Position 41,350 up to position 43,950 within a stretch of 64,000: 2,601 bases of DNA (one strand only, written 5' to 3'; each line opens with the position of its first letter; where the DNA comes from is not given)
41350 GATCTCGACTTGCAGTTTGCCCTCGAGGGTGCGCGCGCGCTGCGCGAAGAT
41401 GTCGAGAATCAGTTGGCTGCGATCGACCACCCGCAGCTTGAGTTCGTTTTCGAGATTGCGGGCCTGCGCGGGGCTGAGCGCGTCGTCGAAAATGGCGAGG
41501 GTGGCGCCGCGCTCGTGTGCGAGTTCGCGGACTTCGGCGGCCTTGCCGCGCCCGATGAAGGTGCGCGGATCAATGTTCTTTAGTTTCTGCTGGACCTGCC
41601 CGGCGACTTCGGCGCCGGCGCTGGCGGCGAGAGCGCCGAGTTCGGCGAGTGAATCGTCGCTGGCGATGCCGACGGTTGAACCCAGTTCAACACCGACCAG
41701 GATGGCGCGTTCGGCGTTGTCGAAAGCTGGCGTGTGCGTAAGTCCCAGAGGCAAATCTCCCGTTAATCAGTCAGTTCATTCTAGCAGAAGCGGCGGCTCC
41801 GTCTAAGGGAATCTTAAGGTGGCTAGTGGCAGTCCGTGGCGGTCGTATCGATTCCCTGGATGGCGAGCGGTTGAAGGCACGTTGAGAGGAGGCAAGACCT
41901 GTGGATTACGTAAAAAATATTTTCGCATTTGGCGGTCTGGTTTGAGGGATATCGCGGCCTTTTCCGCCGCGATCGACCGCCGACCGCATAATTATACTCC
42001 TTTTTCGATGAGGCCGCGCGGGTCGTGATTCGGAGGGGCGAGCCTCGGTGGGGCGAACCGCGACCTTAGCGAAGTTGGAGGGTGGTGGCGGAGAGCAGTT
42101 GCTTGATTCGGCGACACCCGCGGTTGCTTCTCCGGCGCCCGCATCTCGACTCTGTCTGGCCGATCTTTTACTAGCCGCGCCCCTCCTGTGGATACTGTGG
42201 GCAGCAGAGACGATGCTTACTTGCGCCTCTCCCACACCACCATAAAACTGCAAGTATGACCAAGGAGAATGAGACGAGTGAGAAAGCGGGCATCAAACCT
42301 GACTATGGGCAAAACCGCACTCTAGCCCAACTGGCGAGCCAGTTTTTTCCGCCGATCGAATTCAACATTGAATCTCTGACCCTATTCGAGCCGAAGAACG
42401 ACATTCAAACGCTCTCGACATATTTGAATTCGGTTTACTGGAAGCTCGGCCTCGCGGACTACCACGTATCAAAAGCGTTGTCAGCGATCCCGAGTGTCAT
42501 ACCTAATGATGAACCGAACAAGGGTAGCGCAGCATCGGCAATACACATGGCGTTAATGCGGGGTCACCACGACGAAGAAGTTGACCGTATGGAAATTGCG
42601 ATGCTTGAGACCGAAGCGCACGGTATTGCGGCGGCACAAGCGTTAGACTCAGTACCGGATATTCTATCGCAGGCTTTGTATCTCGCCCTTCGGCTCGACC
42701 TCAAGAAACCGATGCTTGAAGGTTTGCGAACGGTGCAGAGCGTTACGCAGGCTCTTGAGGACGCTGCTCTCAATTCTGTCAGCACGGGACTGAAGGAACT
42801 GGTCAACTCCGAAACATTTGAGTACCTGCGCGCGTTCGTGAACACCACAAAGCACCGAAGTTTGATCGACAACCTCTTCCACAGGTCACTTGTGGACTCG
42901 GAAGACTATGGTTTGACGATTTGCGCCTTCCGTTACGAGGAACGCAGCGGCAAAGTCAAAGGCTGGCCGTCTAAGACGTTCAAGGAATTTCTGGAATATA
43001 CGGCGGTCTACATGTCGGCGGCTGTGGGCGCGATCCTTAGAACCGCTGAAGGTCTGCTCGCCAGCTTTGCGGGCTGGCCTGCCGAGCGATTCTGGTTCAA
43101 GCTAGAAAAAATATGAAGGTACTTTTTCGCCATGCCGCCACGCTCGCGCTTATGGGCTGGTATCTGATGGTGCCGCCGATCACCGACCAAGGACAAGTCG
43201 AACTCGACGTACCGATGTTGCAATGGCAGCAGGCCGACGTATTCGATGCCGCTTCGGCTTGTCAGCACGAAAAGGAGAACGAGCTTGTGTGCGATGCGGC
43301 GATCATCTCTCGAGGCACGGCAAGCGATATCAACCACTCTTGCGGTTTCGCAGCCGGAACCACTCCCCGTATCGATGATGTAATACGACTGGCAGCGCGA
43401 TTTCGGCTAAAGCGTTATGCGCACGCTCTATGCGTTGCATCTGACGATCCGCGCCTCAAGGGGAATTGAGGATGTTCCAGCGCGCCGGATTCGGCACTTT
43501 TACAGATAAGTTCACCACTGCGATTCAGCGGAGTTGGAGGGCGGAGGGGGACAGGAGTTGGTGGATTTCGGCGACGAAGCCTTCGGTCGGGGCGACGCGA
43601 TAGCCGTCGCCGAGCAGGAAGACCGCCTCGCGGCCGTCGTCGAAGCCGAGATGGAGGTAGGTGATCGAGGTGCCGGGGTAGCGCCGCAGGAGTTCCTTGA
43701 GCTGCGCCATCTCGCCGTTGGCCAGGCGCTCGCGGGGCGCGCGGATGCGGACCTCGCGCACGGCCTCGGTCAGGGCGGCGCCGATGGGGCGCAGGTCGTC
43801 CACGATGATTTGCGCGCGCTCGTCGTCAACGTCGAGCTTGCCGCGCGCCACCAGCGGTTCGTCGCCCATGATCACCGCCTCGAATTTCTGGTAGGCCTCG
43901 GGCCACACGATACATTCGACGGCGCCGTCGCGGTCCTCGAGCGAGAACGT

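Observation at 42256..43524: Low-GC two-gene operon of unknown function inserted between hflX and dnaE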

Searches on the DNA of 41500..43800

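Call 30: search_rna_families(source=window, start=41500, end=43800, threshold=evalue, max_evalue=1)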
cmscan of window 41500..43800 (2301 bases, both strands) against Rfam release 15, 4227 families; matches with E-value up to 1: 0.
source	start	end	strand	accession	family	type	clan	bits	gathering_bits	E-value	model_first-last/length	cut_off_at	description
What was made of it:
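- Tried and rejected: Rfam on 41500-43800 gave nothing (call 30).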
